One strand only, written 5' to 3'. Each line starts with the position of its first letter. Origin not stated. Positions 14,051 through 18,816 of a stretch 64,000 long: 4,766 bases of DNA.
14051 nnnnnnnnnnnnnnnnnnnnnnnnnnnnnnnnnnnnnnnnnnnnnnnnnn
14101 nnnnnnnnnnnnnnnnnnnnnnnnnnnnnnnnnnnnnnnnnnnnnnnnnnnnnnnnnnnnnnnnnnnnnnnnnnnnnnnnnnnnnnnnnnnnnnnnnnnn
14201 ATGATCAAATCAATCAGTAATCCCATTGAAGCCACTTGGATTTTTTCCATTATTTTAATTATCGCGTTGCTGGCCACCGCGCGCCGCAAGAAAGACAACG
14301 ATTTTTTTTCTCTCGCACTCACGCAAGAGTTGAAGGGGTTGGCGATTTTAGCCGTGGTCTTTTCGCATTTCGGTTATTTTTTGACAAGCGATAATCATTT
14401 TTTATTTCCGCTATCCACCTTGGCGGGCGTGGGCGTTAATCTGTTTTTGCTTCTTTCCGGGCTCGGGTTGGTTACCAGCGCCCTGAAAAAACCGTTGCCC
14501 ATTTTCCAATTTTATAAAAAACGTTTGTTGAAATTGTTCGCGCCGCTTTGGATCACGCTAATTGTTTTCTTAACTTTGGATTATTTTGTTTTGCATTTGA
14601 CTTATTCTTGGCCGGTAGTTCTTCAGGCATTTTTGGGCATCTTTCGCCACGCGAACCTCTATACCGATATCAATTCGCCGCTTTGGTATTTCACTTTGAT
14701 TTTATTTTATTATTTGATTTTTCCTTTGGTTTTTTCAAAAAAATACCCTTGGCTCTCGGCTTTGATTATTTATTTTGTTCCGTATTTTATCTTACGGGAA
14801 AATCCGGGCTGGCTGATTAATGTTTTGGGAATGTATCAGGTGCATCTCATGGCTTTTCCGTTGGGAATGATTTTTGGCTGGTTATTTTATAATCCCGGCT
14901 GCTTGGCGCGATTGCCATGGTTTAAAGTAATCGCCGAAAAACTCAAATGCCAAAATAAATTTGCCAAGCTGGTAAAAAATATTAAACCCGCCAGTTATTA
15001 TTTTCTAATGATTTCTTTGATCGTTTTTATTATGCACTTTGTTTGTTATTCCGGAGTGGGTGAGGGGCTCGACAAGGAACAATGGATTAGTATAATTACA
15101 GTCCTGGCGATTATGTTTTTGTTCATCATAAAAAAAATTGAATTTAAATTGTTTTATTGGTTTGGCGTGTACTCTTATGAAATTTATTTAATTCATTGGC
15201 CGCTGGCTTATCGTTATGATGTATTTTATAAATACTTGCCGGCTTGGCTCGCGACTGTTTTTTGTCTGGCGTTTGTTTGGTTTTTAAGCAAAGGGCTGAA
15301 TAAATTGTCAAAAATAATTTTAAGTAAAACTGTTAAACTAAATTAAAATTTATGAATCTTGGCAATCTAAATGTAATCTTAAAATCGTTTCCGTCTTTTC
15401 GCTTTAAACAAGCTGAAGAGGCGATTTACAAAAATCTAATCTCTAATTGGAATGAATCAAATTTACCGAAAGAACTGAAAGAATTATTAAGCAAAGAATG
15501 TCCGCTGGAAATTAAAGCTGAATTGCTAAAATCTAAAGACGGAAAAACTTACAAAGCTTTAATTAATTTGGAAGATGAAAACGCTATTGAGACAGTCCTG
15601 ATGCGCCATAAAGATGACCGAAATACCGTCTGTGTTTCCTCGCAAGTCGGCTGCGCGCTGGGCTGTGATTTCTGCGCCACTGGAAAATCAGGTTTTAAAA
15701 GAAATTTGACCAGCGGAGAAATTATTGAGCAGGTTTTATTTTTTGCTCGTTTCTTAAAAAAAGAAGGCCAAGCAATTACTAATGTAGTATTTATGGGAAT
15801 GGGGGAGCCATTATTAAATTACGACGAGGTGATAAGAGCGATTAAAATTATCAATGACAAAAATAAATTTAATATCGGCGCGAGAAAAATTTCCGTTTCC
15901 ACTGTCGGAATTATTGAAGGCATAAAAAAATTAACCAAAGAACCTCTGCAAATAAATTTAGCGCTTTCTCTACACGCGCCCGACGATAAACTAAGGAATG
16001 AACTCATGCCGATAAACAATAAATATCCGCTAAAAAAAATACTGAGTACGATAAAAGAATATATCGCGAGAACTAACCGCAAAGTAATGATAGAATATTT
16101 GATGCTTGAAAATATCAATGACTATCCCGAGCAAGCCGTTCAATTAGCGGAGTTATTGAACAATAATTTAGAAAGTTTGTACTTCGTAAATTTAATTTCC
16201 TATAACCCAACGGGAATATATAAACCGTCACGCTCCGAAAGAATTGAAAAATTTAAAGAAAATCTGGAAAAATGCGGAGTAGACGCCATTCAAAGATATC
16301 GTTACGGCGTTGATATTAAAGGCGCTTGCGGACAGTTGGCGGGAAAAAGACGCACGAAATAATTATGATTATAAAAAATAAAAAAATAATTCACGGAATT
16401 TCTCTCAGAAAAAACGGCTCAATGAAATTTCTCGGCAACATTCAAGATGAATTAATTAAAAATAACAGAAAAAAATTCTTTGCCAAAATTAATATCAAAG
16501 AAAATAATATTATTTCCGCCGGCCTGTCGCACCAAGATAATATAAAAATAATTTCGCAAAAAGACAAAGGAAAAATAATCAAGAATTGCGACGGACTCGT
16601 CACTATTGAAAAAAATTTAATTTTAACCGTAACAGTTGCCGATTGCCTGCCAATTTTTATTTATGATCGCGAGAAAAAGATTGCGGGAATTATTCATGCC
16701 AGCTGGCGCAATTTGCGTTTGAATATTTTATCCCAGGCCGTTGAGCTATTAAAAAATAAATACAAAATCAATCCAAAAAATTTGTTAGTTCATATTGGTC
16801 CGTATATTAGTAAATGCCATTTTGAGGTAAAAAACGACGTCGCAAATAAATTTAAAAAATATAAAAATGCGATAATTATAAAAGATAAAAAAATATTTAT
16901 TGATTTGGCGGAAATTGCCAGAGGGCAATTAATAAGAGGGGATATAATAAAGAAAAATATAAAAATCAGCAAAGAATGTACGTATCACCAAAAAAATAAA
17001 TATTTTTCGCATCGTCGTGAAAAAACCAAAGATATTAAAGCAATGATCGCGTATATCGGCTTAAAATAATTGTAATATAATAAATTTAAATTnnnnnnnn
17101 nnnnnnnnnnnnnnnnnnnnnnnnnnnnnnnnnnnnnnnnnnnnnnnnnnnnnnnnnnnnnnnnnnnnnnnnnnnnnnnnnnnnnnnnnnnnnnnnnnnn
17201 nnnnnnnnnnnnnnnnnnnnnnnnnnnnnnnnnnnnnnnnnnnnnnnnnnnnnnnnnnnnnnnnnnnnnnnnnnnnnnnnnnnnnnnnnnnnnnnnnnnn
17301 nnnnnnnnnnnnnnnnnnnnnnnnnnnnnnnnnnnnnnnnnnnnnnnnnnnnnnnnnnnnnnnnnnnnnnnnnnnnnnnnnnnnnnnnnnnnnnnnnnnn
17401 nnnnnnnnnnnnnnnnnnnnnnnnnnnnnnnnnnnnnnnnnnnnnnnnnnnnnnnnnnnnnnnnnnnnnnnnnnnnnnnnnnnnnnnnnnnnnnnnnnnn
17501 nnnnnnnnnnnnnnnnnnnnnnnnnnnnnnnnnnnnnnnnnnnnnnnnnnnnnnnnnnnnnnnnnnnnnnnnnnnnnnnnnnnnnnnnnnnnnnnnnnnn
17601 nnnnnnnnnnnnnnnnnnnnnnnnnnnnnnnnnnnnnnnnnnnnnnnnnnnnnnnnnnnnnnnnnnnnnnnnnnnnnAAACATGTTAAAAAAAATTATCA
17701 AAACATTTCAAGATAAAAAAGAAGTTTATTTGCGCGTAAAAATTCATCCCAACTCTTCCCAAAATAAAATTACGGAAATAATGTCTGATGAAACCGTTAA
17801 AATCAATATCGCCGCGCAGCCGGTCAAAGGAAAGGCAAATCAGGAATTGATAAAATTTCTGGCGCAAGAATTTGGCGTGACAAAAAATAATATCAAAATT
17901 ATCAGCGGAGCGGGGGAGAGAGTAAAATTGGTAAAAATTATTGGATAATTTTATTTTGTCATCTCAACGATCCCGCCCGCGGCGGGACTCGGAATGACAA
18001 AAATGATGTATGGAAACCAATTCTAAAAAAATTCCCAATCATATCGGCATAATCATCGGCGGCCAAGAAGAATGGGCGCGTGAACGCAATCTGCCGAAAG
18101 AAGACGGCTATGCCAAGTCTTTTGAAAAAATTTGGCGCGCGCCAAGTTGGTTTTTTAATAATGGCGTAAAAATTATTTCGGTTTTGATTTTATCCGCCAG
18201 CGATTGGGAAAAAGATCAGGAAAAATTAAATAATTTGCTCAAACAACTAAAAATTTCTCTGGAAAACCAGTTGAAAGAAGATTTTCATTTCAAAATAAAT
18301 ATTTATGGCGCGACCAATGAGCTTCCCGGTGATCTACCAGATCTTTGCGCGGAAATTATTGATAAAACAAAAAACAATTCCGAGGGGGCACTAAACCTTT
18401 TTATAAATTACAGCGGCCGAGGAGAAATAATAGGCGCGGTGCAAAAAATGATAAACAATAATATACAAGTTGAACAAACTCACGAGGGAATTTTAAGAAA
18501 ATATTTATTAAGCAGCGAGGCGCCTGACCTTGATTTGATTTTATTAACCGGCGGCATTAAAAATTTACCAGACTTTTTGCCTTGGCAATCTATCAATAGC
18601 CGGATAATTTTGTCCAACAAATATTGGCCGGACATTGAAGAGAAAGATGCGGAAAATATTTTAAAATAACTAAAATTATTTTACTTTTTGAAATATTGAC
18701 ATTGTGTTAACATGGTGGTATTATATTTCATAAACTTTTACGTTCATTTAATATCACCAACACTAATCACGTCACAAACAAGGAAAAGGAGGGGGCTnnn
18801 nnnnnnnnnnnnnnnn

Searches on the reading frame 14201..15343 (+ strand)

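Call 82: search_protein_families(library=pfam, proteins=[window:14201-15343:+], max_evalue=0.00001)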
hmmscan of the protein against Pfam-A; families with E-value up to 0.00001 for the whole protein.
window:14201-15343:+ (381 aa): 1 family
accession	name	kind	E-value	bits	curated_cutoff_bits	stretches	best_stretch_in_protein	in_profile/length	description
PF01757.29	Acyl_transf_3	-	2.7e-21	76.4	31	1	44-359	7-318/326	Acyltransferase domain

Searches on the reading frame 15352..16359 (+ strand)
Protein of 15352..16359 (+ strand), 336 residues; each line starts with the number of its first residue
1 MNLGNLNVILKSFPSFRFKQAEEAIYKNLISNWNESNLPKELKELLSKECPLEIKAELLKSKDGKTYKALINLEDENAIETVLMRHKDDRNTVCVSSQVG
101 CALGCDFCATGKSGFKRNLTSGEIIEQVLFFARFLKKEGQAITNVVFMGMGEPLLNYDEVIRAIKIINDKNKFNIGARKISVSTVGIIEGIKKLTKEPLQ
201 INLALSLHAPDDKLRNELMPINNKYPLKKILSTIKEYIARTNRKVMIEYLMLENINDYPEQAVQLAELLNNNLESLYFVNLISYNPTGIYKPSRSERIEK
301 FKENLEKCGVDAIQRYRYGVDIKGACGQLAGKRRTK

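Call 82: search_protein_families(library=pfam, proteins=[window:15352-16359:+], max_evalue=0.00001)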
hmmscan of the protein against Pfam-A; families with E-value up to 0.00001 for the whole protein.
window:15352-16359:+ (336 aa): 1 family
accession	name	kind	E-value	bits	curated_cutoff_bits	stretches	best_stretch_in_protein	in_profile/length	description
PF04055.27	Radical_SAM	-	6.4e-17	62.6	29.5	1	96-262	2-162/166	Radical SAM superfamily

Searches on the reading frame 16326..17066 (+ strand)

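Call 82: search_protein_families(library=pfam, proteins=[window:16326-17066:+], max_evalue=0.00001)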
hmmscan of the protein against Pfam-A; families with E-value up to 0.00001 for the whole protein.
window:16326-17066:+ (247 aa): 1 family
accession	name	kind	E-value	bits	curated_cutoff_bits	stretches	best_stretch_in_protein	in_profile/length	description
PF02578.20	Cu-oxidase_4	-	1.1e-50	172.7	22.9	1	41-235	25-229/238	Multi-copper polyphenol oxidoreductase laccase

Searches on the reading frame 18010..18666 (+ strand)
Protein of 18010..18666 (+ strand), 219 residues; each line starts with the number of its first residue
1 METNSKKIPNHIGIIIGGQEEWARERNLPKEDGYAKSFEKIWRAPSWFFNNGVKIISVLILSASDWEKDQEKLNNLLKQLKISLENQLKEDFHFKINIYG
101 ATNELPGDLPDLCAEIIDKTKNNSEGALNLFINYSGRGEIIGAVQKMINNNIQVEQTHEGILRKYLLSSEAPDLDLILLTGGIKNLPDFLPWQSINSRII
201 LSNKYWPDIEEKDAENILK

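Call 29: search_protein_families(library=pfam, proteins=[window:18010-18666:+], max_evalue=0.001)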
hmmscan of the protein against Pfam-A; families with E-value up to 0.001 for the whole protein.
window:18010-18666:+ (219 aa): 1 family
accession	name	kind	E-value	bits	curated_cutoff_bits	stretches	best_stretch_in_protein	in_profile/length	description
PF01255.24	Prenyltransf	-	4.1e-40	138.1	27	1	15-218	1-208/219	Putative undecaprenyl diphosphate synthase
